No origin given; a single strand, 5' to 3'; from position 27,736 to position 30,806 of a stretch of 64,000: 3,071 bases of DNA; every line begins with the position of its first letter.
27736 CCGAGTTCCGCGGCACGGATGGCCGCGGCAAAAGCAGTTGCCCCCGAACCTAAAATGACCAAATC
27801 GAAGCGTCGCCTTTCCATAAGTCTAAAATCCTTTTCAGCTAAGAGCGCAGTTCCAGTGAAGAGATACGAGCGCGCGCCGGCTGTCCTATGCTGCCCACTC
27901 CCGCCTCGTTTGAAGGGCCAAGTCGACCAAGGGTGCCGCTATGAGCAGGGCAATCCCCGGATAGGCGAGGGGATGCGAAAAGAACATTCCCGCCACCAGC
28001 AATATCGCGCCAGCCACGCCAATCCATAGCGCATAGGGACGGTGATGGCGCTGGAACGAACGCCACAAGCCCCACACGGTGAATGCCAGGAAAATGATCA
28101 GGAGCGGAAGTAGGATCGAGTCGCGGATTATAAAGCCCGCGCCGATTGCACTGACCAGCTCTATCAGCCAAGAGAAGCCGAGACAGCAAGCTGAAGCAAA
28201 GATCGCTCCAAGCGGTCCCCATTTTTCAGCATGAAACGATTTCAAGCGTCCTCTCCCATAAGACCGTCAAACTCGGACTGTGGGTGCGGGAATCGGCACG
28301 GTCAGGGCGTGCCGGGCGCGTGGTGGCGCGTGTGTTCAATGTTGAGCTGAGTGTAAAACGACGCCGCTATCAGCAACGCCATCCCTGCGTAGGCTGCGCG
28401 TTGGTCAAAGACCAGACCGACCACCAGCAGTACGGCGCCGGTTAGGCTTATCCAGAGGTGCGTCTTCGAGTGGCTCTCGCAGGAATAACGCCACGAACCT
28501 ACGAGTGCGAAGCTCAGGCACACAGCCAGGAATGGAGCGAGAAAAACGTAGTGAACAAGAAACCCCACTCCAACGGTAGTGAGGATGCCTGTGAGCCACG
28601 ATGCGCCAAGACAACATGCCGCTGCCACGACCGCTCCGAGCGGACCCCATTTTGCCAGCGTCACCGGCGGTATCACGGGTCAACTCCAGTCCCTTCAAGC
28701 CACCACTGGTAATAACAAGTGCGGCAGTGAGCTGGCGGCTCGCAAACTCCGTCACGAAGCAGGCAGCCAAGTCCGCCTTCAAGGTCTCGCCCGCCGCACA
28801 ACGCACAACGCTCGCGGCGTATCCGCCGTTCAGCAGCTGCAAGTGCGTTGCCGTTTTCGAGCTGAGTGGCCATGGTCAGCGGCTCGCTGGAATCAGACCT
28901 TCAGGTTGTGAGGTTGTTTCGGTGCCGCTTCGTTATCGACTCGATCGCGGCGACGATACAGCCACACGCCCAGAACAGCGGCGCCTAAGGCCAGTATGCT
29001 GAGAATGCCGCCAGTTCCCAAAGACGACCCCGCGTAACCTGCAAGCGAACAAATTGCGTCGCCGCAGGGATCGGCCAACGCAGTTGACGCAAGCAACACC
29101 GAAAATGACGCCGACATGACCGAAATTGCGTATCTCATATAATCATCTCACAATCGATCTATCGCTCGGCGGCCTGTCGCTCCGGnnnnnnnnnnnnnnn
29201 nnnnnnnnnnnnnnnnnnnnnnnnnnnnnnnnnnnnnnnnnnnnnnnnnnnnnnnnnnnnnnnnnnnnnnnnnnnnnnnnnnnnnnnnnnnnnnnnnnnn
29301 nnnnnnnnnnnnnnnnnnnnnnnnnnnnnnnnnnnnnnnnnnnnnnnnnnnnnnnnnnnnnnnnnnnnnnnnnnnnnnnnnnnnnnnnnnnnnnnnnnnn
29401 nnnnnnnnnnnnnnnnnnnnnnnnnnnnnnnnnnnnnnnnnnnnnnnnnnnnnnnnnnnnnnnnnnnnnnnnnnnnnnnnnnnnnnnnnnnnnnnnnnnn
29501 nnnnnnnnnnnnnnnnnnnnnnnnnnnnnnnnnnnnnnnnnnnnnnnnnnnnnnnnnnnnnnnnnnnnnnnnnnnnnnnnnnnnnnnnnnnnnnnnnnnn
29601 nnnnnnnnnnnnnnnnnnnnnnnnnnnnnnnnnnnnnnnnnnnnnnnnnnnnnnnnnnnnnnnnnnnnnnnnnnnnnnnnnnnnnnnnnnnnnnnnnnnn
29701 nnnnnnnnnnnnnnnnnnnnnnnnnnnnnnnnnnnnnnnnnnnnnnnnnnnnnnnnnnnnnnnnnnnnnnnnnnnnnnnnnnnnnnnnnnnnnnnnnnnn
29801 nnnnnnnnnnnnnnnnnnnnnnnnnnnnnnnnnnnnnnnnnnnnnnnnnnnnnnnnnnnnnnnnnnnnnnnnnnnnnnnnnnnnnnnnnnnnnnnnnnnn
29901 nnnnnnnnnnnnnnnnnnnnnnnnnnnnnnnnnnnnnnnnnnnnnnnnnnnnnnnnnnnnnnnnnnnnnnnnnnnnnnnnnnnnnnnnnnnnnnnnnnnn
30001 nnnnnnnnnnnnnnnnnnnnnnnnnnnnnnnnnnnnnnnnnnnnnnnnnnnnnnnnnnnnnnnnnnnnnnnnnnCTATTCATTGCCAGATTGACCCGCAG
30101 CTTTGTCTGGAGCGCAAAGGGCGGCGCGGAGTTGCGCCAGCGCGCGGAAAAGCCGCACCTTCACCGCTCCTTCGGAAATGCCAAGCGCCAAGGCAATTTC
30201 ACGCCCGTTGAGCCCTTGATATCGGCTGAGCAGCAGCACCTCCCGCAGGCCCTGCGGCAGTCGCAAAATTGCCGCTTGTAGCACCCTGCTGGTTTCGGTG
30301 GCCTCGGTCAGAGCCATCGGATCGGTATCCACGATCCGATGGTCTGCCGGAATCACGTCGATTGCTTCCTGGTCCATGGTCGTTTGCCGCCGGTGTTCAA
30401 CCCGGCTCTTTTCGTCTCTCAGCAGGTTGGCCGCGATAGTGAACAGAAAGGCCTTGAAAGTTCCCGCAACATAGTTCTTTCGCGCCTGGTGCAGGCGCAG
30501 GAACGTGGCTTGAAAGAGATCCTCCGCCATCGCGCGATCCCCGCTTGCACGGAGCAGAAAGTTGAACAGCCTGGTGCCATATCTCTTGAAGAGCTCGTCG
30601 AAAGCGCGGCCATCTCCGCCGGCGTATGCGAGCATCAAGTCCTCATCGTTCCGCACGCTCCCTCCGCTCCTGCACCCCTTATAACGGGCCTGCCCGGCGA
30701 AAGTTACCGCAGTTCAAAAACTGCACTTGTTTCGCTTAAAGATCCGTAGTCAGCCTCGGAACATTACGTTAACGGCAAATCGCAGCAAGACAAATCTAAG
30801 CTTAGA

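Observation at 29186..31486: ECF sigma / six-TM zinc-finger anti-sigma pair as the probable regulator of the mer/bufferin genes, with matching GTAAC-N16-CGTT promoter motifs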

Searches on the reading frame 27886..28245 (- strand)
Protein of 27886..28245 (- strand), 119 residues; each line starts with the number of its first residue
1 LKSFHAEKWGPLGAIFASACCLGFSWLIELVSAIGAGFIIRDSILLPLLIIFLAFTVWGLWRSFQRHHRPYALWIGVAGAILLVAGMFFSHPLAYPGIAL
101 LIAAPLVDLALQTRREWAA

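Call 5: search_protein_families(library=pfam, proteins=[window:27886-28245:-], max_evalue=0.01)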
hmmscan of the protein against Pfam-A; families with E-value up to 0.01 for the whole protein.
window:27886-28245:- (119 aa): 4 families
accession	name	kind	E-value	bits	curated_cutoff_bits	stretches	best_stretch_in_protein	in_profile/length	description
PF03203.19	MerC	-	4.7e-12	46.9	27.6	1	8-109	2-107/108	MerC mercury resistance protein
PF11431.13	Transport_MerF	-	0.0012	19.2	24.3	1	42-63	21-42/45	Membrane transport protein MerF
PF17159.10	MASE3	-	0.0014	18.7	31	1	48-101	15-67/226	Membrane-associated sensor domain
PF25221.1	5TMH_Lnb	-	0.0076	16.7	25.2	0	46-107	14-77/144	Lnb transmembrane domain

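Call 9: search_protein_families(library=ncbifam, proteins=[window:27886-28245:-], max_evalue=0.01)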
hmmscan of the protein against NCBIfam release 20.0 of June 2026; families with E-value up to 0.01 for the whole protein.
window:27886-28245:- (119 aa): 4 families
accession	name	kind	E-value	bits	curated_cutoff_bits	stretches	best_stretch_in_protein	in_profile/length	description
NF033565.0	trans_MerF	equivalog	0.00011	22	50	1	9-62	4-58/59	mercury resistance system transport protein MerF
NF033784.1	transport_merC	equivalog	0.00014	22.1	140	1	6-110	5-119/123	organomercurial transporter MerC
NF010318.0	PRK13755.1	equivalog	0.00037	20.8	170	1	6-115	8-126/140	organomercurial transporter MerC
NF010314.2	PRK13751.2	equivalog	0.0013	18.9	150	1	10-72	14-74/116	mercuric ion transporter MerT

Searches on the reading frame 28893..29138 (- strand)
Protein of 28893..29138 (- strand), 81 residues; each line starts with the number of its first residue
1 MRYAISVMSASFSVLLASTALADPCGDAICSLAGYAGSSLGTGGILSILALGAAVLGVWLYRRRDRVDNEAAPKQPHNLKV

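Call 5: search_protein_families(library=pfam, proteins=[window:28893-29138:-], max_evalue=0.01)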
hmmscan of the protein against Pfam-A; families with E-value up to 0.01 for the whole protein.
window:28893-29138:- (81 aa): 1 family
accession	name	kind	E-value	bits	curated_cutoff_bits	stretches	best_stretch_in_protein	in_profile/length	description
PF02656.20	DUF202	-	0.0051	17.7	23.4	1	1-66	14-67/68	Domain of unknown function (DUF202)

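Call 9: search_protein_families(library=ncbifam, proteins=[window:28893-29138:-], max_evalue=0.01)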
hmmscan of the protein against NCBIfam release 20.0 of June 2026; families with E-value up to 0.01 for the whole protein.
window:28893-29138:- (81 aa): 0 families

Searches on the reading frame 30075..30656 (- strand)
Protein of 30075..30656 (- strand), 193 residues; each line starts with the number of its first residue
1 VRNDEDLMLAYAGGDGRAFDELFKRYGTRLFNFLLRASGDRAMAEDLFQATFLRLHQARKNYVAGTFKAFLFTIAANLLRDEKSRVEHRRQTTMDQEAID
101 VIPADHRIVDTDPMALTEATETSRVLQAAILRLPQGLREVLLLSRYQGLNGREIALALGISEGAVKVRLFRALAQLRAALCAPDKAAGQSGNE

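Call 5: search_protein_families(library=pfam, proteins=[window:30075-30656:-], max_evalue=0.01)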
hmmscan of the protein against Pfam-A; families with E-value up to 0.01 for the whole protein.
window:30075-30656:- (193 aa): 4 families
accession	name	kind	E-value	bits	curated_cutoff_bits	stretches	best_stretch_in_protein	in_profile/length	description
PF08281.18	Sigma70_r4_2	-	1.6e-15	56.9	25.7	1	124-176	2-54/54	Sigma-70, region 4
PF04542.20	Sigma70_r2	-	6e-13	48.8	24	1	22-85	1-67/71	Sigma-70 region 2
PF04545.22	Sigma70_r4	-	2.2e-10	40.3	24.1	1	129-178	1-50/50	Sigma-70, region 4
PF07638.17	Sigma70_ECF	-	0.0038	17.6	21.1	0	14-176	14-179/185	ECF sigma factor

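Call 9: search_protein_families(library=ncbifam, proteins=[window:30075-30656:-], max_evalue=0.01)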
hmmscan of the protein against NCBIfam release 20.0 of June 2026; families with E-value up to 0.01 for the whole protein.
window:30075-30656:- (193 aa): 93 families (the best 25 are shown)
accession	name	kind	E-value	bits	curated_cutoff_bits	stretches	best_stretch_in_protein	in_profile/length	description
NF009166.1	PRK12513.1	equivalog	1.4e-39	135.8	206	1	3-182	8-188/193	RNA polymerase sigma factor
TIGR02985.1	Sig70_bacteroi1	subfamily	6.2e-28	98.1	126.4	1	18-180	2-162/162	RNA polymerase sigma-70 factor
TIGR02937.1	sigma70-ECF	superfamily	2.9e-26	92.1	42.9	1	18-180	2-165/165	sigma-70 family RNA polymerase sigma factor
NF007227.0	PRK09645.1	subfamily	1.9e-24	86.6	202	1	15-180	11-170/177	sigma-70 family RNA polymerase sigma factor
TIGR02950.1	SigM_subfam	subfamily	9.6e-24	84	147.95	1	19-178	2-156/159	RNA polymerase sigma factor, SigM family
NF007229.0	PRK09647.1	equivalog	9.7e-24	83.9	265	1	18-186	45-208/220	RNA polymerase sigma factor SigE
NF004113.0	PRK05602.1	equivalog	2.8e-22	79.4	208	1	3-184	31-205/211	RNA polymerase sigma factor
NF009172.0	PRK12519.1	subfamily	6.5e-22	78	222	1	2-181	14-190/194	RNA polymerase sigma factor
NF007225.0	PRK09643.1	equivalog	8.9e-22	77.8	190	1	2-184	12-186/204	RNA polymerase sigma factor SigM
TIGR02952.1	Sig70_famx2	equivalog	3.4e-21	75.9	206.45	1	14-179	8-169/170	ECF subfamily RNA polymerase sigma factor, BldN family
TIGR02983.1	SigE-fam_strep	subfamily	5.4e-21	75.2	141.55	1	17-180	6-158/162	SigE family RNA polymerase sigma factor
NF008888.0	PRK11922.1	equivalog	7.5e-21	74.8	204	1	3-180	16-196/231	RNA polymerase sigma factor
NF009168.0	PRK12515.1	subfamily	3e-20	72.5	236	1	3-180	8-179/189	RNA polymerase sigma factor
NF009171.0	PRK12518.1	equivalog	6.9e-20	71.7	208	1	3-180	13-184/191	RNA polymerase sigma factor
NF009170.0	PRK12517.1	subfamily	7.3e-20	71.2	197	1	17-190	23-186/188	RNA polymerase sigma factor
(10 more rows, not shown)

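Call 30: search_solved_structures(query=window:30075-30656:-, max_evalue=0.00001)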
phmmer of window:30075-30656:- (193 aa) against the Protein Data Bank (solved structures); distinct sequences matched with E-value up to 0.00001: 17.
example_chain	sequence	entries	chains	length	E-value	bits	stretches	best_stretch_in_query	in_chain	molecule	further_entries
9m9d_F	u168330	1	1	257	2e-19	73.4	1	18-182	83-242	ECF RNA polymerase sigma factor SigE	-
9m9e_F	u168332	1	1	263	2.1e-19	73.4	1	18-182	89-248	ECF RNA polymerase sigma factor SigE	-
9m98_F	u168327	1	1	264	2.1e-19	73.3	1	18-182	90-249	ECF RNA polymerase sigma factor SigE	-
6in7_B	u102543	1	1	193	3e-15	59.8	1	3-180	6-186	RNA polymerase sigma-H factor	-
8z6g_B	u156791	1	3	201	3.6e-15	59.6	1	3-180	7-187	RNA polymerase sigma factor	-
6dv9_F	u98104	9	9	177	2e-13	53.9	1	16-180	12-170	ECF RNA polymerase sigma factor SigL | RNA polymerase sigma factor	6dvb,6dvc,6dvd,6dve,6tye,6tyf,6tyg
4cxf_A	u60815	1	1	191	2.1e-11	47.3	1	6-183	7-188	RNA POLYMERASE SIGMA FACTOR CNRH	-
6dxo_A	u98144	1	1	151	5.8e-11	45.9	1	11-87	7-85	RNA polymerase ECF-subfamily sigma factor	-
9isn_F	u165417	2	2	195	4e-10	43.1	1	34-178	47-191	ECF sigma factor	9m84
5wuq_A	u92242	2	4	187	3.3e-09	40.2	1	13-179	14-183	ECF RNA polymerase sigma factor SigW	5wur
6jcy_F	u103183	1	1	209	1.6e-08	38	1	29-182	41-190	ECF RNA polymerase sigma factor SigH,ECF RNA polymerase sigma factor SigE,ECF RNA polymera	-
1or7_A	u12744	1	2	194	2.3e-08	37.4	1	4-173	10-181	RNA polymerase sigma-E factor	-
6jbq_F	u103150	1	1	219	3.5e-08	36.8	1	4-173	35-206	ECF RNA polymerase sigma-E factor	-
7qh5_A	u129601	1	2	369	1.9e-06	31.2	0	13-86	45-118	RNA polymerase sigma factor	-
2q1z_A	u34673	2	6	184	2.1e-06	31.1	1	15-178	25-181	RpoE, ECF SigE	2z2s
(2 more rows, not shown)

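Call 56: find_homologous_proteins(query=window:30075-30656:-, max_evalue=1e-10)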
Query window:30075-30656:- (193 aa): 167 proteins with E <= 1e-10 among 1297 candidates; the best 120 are listed.
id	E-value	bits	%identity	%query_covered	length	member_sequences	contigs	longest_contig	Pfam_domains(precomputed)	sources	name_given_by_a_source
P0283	7.0e-118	409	100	100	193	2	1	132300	PF04545.23,PF04542.21,PF08281.19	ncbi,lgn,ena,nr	ncbi:MAG TPA: sigma-70 family RNA polymerase sigma factor [Candidatus Binataceae bacterium]|nr:sigma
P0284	4.2e-95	335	83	99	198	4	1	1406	PF04545.23,PF04542.21,PF08281.19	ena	-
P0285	7.2e-94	331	83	99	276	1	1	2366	PF04545.23,PF04542.21,PF08281.19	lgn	-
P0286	6.9e-93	327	82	99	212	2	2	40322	PF04545.23,PF04542.21,PF08281.19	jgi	jgi:RNA polymerase sigma factor (sigma-70 family)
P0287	1.2e-92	327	82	99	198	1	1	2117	PF04545.23,PF04542.21,PF08281.19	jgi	-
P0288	1.5e-91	323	80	99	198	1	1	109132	PF04545.23,PF04542.21,PF08281.19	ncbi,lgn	-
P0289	2.1e-90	319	80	99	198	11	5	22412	PF04545.23,PF04542.21,PF08281.19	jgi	jgi:RNA polymerase sigma factor (sigma-70 family)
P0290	6.9e-90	318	79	99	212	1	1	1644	PF04545.23,PF04542.21,PF08281.19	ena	-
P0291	8.1e-88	311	81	96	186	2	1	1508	PF04545.23,PF04542.21,PF08281.19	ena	-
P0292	1.4e-87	310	79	99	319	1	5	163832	PF04545.23,PF04542.21,PF08281.19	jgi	jgi:RNA polymerase sigma-70 factor (ECF subfamily)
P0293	1.9e-87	310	78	99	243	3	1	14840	PF04545.23,PF04542.21,PF08281.19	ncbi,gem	-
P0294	9.3e-86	304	80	96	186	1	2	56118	PF04545.23,PF04542.21,PF08281.19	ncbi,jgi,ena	-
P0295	1.2e-84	301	76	99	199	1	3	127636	PF04545.23,PF04542.21,PF08281.19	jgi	jgi:RNA polymerase sigma-70 factor (ECF subfamily)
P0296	2.2e-82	293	75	97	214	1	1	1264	PF07638.18,PF04545.23,PF04542.21,PF08281.19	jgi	jgi:RNA polymerase sigma-70 factor (ECF subfamily)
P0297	5.1e-82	292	72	100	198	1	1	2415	PF04545.23,PF04542.21,PF08281.19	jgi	jgi:RNA polymerase sigma factor (sigma-70 family)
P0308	1.7e-56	209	58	93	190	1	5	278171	PF04545.23,PF04542.21,PF08281.19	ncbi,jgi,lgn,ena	jgi:RNA polymerase sigma-70 factor (ECF subfamily)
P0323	1.2e-29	121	45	93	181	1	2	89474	PF04545.23,PF04542.21,PF08281.19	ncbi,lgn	-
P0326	6.9e-29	119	43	93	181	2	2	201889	PF04545.23,PF04542.21,PF08281.19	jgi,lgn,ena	-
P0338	1.2e-27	115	44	93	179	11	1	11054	PF04545.23,PF04542.21,PF08281.19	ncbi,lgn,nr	ncbi:MAG: sigma-70 family RNA polymerase sigma factor [candidate division NC10 bacterium]|nr:sigma-7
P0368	3.7e-22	97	39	93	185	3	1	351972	PF04545.23,PF04542.21,PF08281.19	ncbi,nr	ncbi:MAG: sigma-70 family RNA polymerase sigma factor [Myxococcales bacterium]|nr:sigma-70 family RN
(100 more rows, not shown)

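Call 57: find_encoding_contigs(protein=P0326, flank=7000, max_places=1)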
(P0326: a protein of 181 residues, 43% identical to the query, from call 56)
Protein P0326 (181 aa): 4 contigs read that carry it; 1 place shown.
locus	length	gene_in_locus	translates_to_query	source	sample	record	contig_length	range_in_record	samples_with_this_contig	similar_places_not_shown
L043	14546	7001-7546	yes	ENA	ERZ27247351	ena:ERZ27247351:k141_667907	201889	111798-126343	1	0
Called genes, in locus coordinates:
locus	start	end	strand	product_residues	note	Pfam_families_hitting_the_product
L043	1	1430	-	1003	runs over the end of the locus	PF13424:TPR_12, PF24885:TPR_NPHP3, PF13374:TPR_10, PF13424:TPR_12, PF24885:TPR_NPHP3, PF13374:TPR_10, PF13424:TPR_12, PF17874:TPR_MalT, +29 more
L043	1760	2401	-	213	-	PF11376:DUF3179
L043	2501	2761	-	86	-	PF11376:DUF3179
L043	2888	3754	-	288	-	PF00027:cNMP_binding, PF13545:HTH_Crp_2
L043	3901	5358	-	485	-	PF00072:Response_reg, PF00158:Sigma54_activat, PF13191:AAA_16 (weak), PF14532:Sigma54_activ_2, PF07728:AAA_5 (weak), PF25601:AAA_lid_14, PF02954:HTH_8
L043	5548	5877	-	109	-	PF00578:AhpC-TSA (weak)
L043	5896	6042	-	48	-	-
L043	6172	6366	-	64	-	-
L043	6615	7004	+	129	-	PF01022:HTH_5, PF12840:HTH_20 (weak)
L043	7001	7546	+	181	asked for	PF04542:Sigma70_r2, PF08281:Sigma70_r4_2, PF04545:Sigma70_r4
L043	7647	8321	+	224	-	PF13490:zf-HC2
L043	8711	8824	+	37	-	-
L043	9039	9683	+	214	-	PF03243:MerB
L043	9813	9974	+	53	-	-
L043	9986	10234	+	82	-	-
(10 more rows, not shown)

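Call 58: find_encoding_contigs(protein=P0308, flank=7000, max_places=1)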
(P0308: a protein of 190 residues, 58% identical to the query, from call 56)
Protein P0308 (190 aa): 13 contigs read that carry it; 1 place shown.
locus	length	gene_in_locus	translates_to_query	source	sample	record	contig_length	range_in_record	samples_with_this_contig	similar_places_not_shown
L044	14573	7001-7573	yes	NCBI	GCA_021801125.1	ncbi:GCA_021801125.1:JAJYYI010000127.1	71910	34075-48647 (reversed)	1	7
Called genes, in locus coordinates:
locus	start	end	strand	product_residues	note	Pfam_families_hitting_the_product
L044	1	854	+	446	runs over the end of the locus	PF02881:SRP54_N, PF00448:SRP54, PF13401:AAA_22 (weak), PF02978:SRP_SPB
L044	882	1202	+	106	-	PF00886:Ribosomal_S16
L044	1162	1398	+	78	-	PF13083:KH_KhpA-B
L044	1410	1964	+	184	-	PF01782:RimM, PF05239:PRC (weak), PF24986:PRC_RimM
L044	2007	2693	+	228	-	PF01746:tRNA_m1G_MT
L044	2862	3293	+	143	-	-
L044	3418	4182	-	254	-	PF17765:MLTR_LBD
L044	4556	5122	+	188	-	PF09936:Methyltrn_RNA_4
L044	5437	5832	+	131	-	-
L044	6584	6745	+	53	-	-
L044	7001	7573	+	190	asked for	PF04542:Sigma70_r2, PF08281:Sigma70_r4_2, PF04545:Sigma70_r4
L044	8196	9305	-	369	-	-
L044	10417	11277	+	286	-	-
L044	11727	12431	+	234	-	-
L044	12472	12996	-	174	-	-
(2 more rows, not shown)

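Call 59: find_encoding_contigs(protein=P0368, flank=7000, max_places=1)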
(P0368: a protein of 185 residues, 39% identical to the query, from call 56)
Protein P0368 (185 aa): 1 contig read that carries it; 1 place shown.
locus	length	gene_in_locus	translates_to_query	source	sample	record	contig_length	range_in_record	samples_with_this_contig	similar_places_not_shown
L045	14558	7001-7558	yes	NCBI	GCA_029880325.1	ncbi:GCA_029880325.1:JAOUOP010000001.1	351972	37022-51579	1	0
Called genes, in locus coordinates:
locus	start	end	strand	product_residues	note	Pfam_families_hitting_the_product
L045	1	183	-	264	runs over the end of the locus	PF00881:Nitroreductase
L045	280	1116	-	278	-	PF00557:Peptidase_M24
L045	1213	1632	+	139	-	-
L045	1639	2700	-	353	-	-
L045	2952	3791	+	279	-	PF13452:FAS1_DH_region (faint), PF22622:MFE-2_hydrat-2_N, PF01575:MaoC_dehydratas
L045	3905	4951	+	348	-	PF08240:ADH_N, PF00107:ADH_zinc_N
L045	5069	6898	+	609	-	PF10092:DUF2330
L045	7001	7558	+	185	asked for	PF04542:Sigma70_r2, PF08281:Sigma70_r4_2, PF04545:Sigma70_r4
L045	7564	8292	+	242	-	-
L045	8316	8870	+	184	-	-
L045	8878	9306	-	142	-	PF00903:Glyoxalase, PF13669:Glyoxalase_4 (weak)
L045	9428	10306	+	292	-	PF00106:adh_short, PF13561:adh_short_C2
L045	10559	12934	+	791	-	PF13519:VWA_2 (faint), PF00092:VWA (weak), PF13948:DUF4215 (faint)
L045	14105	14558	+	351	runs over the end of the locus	-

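Call 81: find_encoding_contigs(protein=P0338, flank=6000, max_places=1)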
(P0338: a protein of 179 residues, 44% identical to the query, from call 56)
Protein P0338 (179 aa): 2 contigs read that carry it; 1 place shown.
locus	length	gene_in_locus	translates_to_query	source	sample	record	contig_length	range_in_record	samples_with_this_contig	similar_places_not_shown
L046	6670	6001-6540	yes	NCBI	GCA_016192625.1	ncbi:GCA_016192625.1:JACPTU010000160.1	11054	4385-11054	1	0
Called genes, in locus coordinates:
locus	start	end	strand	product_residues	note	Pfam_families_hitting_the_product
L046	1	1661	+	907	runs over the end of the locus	PF00672:HAMP, PF01590:GAF, PF13185:GAF_2, PF13492:GAF_3, PF01590:GAF, PF13185:GAF_2, PF13492:GAF_3, PF00512:HisKA, +2 more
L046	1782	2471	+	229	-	PF04542:Sigma70_r2, PF08281:Sigma70_r4_2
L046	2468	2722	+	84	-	PF13490:zf-HC2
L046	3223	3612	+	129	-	PF10778:DehI (faint), PF02627:CMD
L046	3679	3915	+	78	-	-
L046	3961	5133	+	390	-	PF00462:Glutaredoxin, PF01946:Thi4 (weak), PF00890:FAD_binding_2 (weak), PF01266:DAO (weak), PF07992:Pyr_redox_2, PF12831:FAD_oxidored, PF13738:Pyr_redox_3, PF00070:Pyr_redox, +4 more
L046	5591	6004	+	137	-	PF12840:HTH_20 (weak), PF01022:HTH_5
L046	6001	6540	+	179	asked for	PF04542:Sigma70_r2, PF08281:Sigma70_r4_2, PF04545:Sigma70_r4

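Call 82: find_encoding_contigs(protein=P0323, flank=6000, max_places=1)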
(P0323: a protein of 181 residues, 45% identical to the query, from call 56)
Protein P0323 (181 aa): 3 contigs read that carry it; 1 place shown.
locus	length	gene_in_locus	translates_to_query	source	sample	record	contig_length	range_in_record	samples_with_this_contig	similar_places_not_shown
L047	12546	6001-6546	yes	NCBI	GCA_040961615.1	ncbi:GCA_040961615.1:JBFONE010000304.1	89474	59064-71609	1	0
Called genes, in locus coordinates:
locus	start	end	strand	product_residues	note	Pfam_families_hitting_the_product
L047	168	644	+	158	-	PF03625:DUF302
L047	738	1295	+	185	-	PF07638:Sigma70_ECF, PF04542:Sigma70_r2, PF08281:Sigma70_r4_2, PF04545:Sigma70_r4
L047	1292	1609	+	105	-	PF13490:zf-HC2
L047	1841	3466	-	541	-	PF16697:Yop-YscD_cpl, PF00498:FHA, PF13365:Trypsin_2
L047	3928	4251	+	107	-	-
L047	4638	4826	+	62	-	-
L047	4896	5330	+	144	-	PF00376:MerR, PF13411:MerR_1, PF09278:MerR-DNA-bind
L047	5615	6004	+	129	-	PF01022:HTH_5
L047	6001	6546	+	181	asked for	PF04542:Sigma70_r2, PF08281:Sigma70_r4_2, PF04545:Sigma70_r4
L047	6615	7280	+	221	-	PF13490:zf-HC2 (weak)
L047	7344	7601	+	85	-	-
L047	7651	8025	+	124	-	-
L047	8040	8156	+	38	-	-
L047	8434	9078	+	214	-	PF03243:MerB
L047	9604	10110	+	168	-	-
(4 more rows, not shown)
